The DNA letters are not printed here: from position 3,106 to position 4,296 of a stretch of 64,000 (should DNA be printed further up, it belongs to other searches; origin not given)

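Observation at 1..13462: Translationally coupled 13-gene operon mixing three glycosyltransferase folds, three methyltransferases, PanB, an ALS-like TPP enzyme, an SDR, a 2OG dioxygenase, an ABC exporter and an OM beta-barrel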

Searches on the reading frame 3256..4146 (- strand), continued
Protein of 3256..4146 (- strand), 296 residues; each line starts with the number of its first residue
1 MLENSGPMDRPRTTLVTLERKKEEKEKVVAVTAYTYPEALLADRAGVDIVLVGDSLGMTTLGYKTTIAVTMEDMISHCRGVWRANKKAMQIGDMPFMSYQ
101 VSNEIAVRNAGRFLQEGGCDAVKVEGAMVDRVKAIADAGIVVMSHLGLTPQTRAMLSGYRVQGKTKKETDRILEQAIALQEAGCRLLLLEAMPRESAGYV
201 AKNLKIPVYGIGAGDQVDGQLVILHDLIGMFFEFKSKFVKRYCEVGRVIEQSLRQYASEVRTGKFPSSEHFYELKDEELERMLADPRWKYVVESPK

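Call 45: search_protein_families(library=pfam, proteins=[L090:8927-9694:+, L139:12321-13490:+, L113:6449-7987:+, L110:1964-2716:+, L110:1597-2007:+, L119:6422-6901:+, L106:2-1258:+, L130:6852-7286:+, L120:4568-5308:+, L133:9697-10983:+], max_evalue=0.0001)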
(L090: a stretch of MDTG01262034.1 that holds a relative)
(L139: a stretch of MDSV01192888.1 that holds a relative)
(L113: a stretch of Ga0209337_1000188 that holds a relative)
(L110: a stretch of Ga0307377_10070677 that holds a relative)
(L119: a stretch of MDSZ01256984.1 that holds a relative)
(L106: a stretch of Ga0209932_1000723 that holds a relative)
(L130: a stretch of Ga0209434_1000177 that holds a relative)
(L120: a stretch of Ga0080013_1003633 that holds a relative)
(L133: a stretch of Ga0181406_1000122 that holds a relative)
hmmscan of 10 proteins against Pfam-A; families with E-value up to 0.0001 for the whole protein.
L090:8927-9694:+ (255 aa): 3 families
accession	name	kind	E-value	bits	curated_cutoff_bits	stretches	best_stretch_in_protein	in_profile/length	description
PF01370.27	Epimerase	-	1.5e-18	67.5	20.9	1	3-181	1-225/240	NAD dependent epimerase/dehydratase family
PF04321.23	RmlD_sub_bind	-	7.4e-10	38.8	27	1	1-58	1-60/287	RmlD substrate binding domain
PF16363.11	GDP_Man_Dehyd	-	2.3e-05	24.5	27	0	103-218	148-274/332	GDP-mannose 4,6 dehydratase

L139:12321-13490:+ (389 aa): 2 families
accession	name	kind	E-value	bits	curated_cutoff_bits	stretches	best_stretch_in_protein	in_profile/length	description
PF01041.23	DegT_DnrJ_EryC1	-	3.5e-62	211.1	19.8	1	11-384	3-357/360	DegT/DnrJ/EryC1/StrS aminotransferase family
PF00155.27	Aminotran_1_2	-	4.2e-06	26.6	19.7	1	26-133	31-156/361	Aminotransferase class I and II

L113:6449-7987:+ (512 aa): 2 families
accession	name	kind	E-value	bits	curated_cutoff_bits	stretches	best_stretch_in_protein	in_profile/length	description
PF04055.27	Radical_SAM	-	1.9e-15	57.9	29.5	1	232-405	3-166/166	Radical SAM superfamily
PF02310.24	B12-binding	-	1.5e-11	44.6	32.1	1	35-152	12-120/121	B12 binding domain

L110:1964-2716:+ (250 aa): 1 family
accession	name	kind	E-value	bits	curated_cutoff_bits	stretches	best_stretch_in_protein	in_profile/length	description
PF00294.29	PfkB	-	9.8e-13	48.5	25.8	1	167-238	220-296/302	pfkB family carbohydrate kinase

L110:1597-2007:+ (136 aa): 1 family
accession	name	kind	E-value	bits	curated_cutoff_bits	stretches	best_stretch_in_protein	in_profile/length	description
PF01467.32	CTP_transf_like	-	7.4e-14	52.5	21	1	9-100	2-90/133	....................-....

L119:6422-6901:+ (159 aa): 2 families
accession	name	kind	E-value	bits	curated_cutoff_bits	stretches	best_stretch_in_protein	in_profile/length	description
PF00908.23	dTDP_sugar_isom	-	1.8e-39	135.6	27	1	3-159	5-161/168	dTDP-4-dehydrorhamnose 3,5-epimerase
PF05523.17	FdtA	-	7.3e-05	23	23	1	6-116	4-105/131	WxcM-like, C-terminal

L106:2-1258:+ (418 aa): 2 families
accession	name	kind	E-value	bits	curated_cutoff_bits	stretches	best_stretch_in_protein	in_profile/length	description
PF00534.26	Glycos_transf_1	-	8.1e-09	35.7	26.4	1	188-313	26-137/172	Glycosyl transferases group 1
PF13692.12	Glyco_trans_1_4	-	1.2e-05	26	27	1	183-310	8-118/142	Glycosyl transferases group 1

L130:6852-7286:+ (144 aa): 0 families

L120:4568-5308:+ (246 aa): 3 families
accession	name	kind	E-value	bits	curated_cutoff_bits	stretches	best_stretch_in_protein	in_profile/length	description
PF00535.33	Glycos_transf_2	-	1.6e-24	87.1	23.3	1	7-163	1-155/168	Glycosyl transferase family 2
PF13641.12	Glyco_tranf_2_3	-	1.6e-10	41.8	27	1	4-238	1-224/230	Glycosyltransferase like family 2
PF10111.15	Glyco_tranf_2_2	-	3.1e-09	37.2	27.3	1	7-114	1-109/276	Glycosyltransferase like family 2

L133:9697-10983:+ (428 aa): 1 family
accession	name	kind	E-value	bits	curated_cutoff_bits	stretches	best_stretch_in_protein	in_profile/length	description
PF00535.33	Glycos_transf_2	-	4.3e-11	43.5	23.3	1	11-183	6-167/168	Glycosyl transferase family 2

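Call 54: find_encoding_contigs(protein=window:3256-4146:-, flank=10000, max_places=3)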
Protein window:3256-4146:- (296 aa): 1 contig read that carries it; 1 place shown.
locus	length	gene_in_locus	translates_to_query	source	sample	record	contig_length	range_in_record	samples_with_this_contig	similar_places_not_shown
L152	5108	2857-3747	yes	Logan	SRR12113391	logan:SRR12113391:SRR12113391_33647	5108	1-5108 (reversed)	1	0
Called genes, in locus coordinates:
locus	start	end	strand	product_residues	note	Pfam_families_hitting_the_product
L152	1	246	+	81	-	?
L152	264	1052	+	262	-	PF00106:adh_short, PF13561:adh_short_C2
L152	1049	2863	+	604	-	PF02776:TPP_enzyme_N, PF00205:TPP_enzyme_M, PF02775:TPP_enzyme_C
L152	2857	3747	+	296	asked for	PF02548:Pantoate_transf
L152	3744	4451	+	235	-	PF13489:Methyltransf_23, PF08241:Methyltransf_11, PF08242:Methyltransf_12, PF13649:Methyltransf_25, PF13847:Methyltransf_31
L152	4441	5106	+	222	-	?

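Call 62: search_protein_families(library=pfam, proteins=[L071:177-860:+, L071:938-1903:+, L071:1959-3023:+, L071:3048-4079:+, L071:8834-10486:+, L071:11469-12122:+, L071:12058-13167:+, L071:13155-14243:+, L071:14486-15397:+, L071:15384-16451:+], max_evalue=0.0001)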
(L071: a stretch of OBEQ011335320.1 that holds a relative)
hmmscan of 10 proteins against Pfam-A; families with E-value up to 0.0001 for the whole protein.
L071:177-860:+ (227 aa): 3 families
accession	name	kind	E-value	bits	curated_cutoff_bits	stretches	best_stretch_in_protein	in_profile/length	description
PF01370.27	Epimerase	-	3.4e-20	72.9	20.9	1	2-137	99-240/240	NAD dependent epimerase/dehydratase family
PF16363.11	GDP_Man_Dehyd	-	4e-09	36.8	27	1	6-196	117-331/332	GDP-mannose 4,6 dehydratase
PF01073.25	3Beta_HSD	-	8.8e-05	22.1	22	0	5-91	103-201/280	3-beta hydroxysteroid dehydrogenase/isomerase family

L071:938-1903:+ (321 aa): 2 families
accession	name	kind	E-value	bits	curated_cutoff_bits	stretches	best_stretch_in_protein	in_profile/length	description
PF00676.26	E1_dh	-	6.8e-73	245.7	22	1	12-311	2-298/300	Dehydrogenase E1 component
PF02775.26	TPP_enzyme_C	-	3.9e-06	27.2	21.9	1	110-233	26-150/151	Thiamine pyrophosphate enzyme, C-terminal TPP binding domain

L071:1959-3023:+ (354 aa): 2 families
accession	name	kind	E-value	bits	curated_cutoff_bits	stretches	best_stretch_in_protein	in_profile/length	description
PF02779.29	Transket_pyr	-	2.3e-31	109.2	27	1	9-178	4-169/174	Transketolase, pyrimidine binding domain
PF02780.25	Transketolase_C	-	4.6e-31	107.8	25.9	1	200-316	4-121/124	Transketolase, C-terminal domain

L071:3048-4079:+ (343 aa): 3 families
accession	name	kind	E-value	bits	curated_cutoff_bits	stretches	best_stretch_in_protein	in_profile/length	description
PF16363.11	GDP_Man_Dehyd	-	4e-43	148.6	27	1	18-320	1-331/332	GDP-mannose 4,6 dehydratase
PF01370.27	Epimerase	-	5.8e-39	134.4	20.9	1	17-253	1-237/240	NAD dependent epimerase/dehydratase family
PF04321.23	RmlD_sub_bind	-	1.4e-08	34.6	27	1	16-198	2-156/287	RmlD substrate binding domain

L071:8834-10486:+ (550 aa): 2 families
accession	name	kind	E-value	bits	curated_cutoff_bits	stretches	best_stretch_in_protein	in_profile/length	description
PF04055.27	Radical_SAM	-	2.1e-17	64.2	29.5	1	246-411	3-165/166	Radical SAM superfamily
PF02310.24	B12-binding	-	4.2e-08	33.5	32.1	1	60-168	19-120/121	B12 binding domain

L071:11469-12122:+ (217 aa): 5 families
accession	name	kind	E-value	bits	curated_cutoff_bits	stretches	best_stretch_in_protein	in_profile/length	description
PF13847.12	Methyltransf_31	-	1.7e-15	57.4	27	1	72-205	3-143/145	Methyltransferase domain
PF13649.12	Methyltransf_25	-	3.9e-15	56.7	27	1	76-165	1-95/97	Methyltransferase domain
PF08241.18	Methyltransf_11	-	1.4e-14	54.9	21.2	1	77-169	1-93/95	Methyltransferase domain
PF13489.12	Methyltransf_23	-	2.1e-11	44.3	27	1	54-209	6-160/164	Methyltransferase domain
PF08242.18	Methyltransf_12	-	5.7e-09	37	30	1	77-165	1-94/98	Methyltransferase domain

L071:12058-13167:+ (369 aa): 3 families
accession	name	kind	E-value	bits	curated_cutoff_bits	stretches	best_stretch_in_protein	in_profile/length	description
PF00107.32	ADH_zinc_N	-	3.1e-25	89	31.8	1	196-327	1-126/129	Zinc-binding dehydrogenase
PF08240.17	ADH_N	-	1.2e-15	58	23.5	1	50-128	2-80/104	Alcohol dehydrogenase GroES-like domain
PF13602.12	ADH_zinc_N_2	-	1.6e-05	26.3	27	1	229-359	1-127/134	Zinc-binding dehydrogenase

L071:13155-14243:+ (362 aa): 0 families

L071:14486-15397:+ (303 aa): 3 families
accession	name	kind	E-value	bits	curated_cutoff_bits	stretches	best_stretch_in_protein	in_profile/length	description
PF04321.23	RmlD_sub_bind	-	5.5e-26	91.7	27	1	3-286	2-284/287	RmlD substrate binding domain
PF01370.27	Epimerase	-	8.1e-17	61.9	20.9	1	4-152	1-150/240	NAD dependent epimerase/dehydratase family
PF16363.11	GDP_Man_Dehyd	-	3.3e-09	37.1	27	1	5-152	1-161/332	GDP-mannose 4,6 dehydratase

L071:15384-16451:+ (355 aa): 7 families
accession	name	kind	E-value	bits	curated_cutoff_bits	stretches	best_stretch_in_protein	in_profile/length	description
PF02719.21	Polysacc_synt_2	-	5e-89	298.8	20.2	1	8-298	1-292/293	Polysaccharide biosynthesis protein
PF01370.27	Epimerase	-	4.1e-17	62.8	20.9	1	8-237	1-231/240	NAD dependent epimerase/dehydratase family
PF16363.11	GDP_Man_Dehyd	-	2.5e-10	40.7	27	1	9-145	1-130/332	GDP-mannose 4,6 dehydratase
PF04321.23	RmlD_sub_bind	-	2.4e-08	33.9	27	1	8-145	3-102/287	RmlD substrate binding domain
PF01073.25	3Beta_HSD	-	2.4e-08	33.8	22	1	9-148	1-120/280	3-beta hydroxysteroid dehydrogenase/isomerase family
PF07993.18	NAD_binding_4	-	2.2e-07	30.7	20.1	1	10-152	1-144/258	Male sterility protein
PF13460.12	NAD_binding_10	-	3.9e-05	24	27.2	0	12-149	1-103/184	NAD(P)H-binding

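Call 72: search_solved_structures(query=L121:3348-4889:+, max_evalue=1e-30)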
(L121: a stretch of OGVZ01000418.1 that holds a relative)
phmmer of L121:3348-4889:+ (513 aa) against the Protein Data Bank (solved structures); distinct sequences matched with E-value up to 1e-30: 40.
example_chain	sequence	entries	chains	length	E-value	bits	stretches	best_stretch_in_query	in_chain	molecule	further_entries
8rph_A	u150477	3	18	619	9.7e-102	344.4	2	173-512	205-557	Thiamine pyrophosphate-binding protein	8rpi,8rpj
5ahk_A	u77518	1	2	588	9.8e-68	232.3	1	176-512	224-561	ACETOLACTATE SYNTHASE II, LARGE SUBUNIT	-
3e9y_A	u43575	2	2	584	1.4e-62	215.3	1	178-513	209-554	Acetolactate synthase, chloroplastic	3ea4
7u25_A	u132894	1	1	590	2.7e-62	214.3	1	178-513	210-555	Acetolactate synthase, chloroplastic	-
7tzz_A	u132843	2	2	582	2.8e-62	214.3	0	178-513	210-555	Acetolactate synthase, chloroplastic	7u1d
7stq_A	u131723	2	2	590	3.8e-62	213.8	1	178-513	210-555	Acetolactate synthase, chloroplastic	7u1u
6u9h_A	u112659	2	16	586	5e-62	213.4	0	178-513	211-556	Acetolactate synthase, chloroplastic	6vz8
1ybh_A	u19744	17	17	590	5.2e-62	213.4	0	178-513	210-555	Acetolactate synthase, chloroplast | Acetolactate synthase | Acetolactate synthase, chloroplastic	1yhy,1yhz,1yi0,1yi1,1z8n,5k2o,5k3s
8et5_A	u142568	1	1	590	5.2e-62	213.4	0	178-513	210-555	Acetolactate synthase, chloroplastic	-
6lpi_A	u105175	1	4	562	2.6e-55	191.3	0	179-488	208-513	Acetolactate synthase isozyme 1 large subunit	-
6dek_A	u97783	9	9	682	8.8e-51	176.3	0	179-513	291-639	Acetolactate synthase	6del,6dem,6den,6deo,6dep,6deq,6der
1jsc_A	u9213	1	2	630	1.6e-49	172.2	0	176-512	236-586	ACETOHYDROXY-ACID SYNTHASE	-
6u9d_A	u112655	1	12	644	1.7e-49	172.1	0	176-512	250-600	Acetolactate synthase catalytic subunit, mitochondrial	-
1n0h_A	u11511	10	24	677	2.2e-49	171.7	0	176-512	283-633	Acetolactate synthase | Acetolactate synthase, mitochondrial | Acetolactate synthase catalytic subunit, mitochondrial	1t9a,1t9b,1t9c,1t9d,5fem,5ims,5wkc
7egv_A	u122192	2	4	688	5.3e-49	170.5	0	170-513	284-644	Acetolactate synthase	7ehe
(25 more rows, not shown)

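Call 81: search_dna_similar(query=window:3256-4146:-, collection=plasmids, mode=protein, max_rows=12)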
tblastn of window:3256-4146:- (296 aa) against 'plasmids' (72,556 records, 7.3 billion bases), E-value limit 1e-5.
Records with a match: 645; places in all: 678; records where one place covers at least 80% of the query: 378.
Best place of each record, by identity: <60% 645.
By first word of the organism name: Rhizobium 259; Enterococcus 106; Sinorhizobium 89; Escherichia 21; Bradyrhizobium 19; Paracoccus 14; Mesorhizobium 13; Klebsiella 10; Ensifer 9; Acinetobacter 6; and 66 more.
By predicted mobility (MOB-suite, as given by PLSDB): non-mobilizable 311; conjugative 217; mobilizable 117.
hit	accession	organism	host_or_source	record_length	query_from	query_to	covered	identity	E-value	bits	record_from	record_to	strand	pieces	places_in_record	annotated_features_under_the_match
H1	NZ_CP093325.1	Bacillus sp. N5-665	whole organism,peat soil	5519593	34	278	83%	47.4%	4e-67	233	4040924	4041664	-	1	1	none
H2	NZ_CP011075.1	Brevibacillus laterosporus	Oryza sativa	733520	34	285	85%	45.3%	2e-67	234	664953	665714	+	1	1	panB: 3-methyl-2-oxobutanoate hydroxymethyltransferase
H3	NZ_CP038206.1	Paracoccus pantotrophus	single cell,soil associated with ...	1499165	34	272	81%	46.1%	2e-57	205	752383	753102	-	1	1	none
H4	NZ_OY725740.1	Monoglobus pectinilyticus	-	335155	34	269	80%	46.6%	1e-63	223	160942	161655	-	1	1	panB: 3-methyl-2-oxobutanoate hydroxymethyltransferase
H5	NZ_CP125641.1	Rhizobium sp. BT03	Phaseolus vulgaris,Pure culture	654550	34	295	89%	41.9%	2e-51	188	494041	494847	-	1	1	panB: 3-methyl-2-oxobutanoate hydroxymethyltransferase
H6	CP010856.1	Marinovum algicola DG 898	-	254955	34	273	81%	45.5%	1e-56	203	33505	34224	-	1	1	3-methyl-2-oxobutanoate hydroxymethyltransferase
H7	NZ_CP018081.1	Sulfitobacter alexandrii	Alexandrium minutum,cell culture,cell ...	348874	34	273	81%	45.5%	3e-56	202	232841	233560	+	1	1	panB: 3-methyl-2-oxobutanoate hydroxymethyltransferase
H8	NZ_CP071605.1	Rhizobium binae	lentil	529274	34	286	85%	43.0%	2e-51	188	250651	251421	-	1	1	panB: 3-methyl-2-oxobutanoate hydroxymethyltransferase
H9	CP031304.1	Natrinema thermotolerans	Cell culture,Korean salt-fermented food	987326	34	279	83%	44.2%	8e-55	198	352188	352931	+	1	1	panB: 3-methyl-2-oxobutanoate hydroxymethyltransferase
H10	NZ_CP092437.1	Rhizobium sp. K102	Phaseolus vulgaris,Cell culture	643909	34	295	89%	41.3%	5e-52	190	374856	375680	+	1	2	panB: 3-methyl-2-oxobutanoate hydroxymethyltransferase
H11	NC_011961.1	Thermomicrobium roseum DSM 5159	-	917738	34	277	82%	44.3%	5e-60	213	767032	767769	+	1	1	panB: 3-methyl-2-oxobutanoate hydroxymethyltransferase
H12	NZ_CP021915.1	Sagittula sp. P11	cell culture,sulfidic waters (60 m) ...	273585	34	273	81%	45.0%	3e-56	202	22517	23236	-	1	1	panB: 3-methyl-2-oxobutanoate hydroxymethyltransferase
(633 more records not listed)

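Call 83: find_encoding_contigs(protein=P0122, flank=10000, max_places=2)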
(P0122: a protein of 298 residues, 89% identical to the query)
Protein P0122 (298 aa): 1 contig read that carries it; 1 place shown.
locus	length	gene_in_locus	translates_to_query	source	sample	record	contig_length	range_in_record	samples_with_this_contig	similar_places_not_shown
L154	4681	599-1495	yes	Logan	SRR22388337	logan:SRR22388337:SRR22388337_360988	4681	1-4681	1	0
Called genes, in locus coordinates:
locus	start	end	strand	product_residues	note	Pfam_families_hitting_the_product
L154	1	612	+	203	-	?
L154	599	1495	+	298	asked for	PF02548:Pantoate_transf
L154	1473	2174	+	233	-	PF13489:Methyltransf_23, PF01209:Ubie_methyltran (weak), PF13847:Methyltransf_31, PF08241:Methyltransf_11, PF08242:Methyltransf_12, PF13649:Methyltransf_25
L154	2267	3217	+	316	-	PF08240:ADH_N, PF00107:ADH_zinc_N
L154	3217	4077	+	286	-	PF08242:Methyltransf_12 (weak), PF13847:Methyltransf_31 (faint)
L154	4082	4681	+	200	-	?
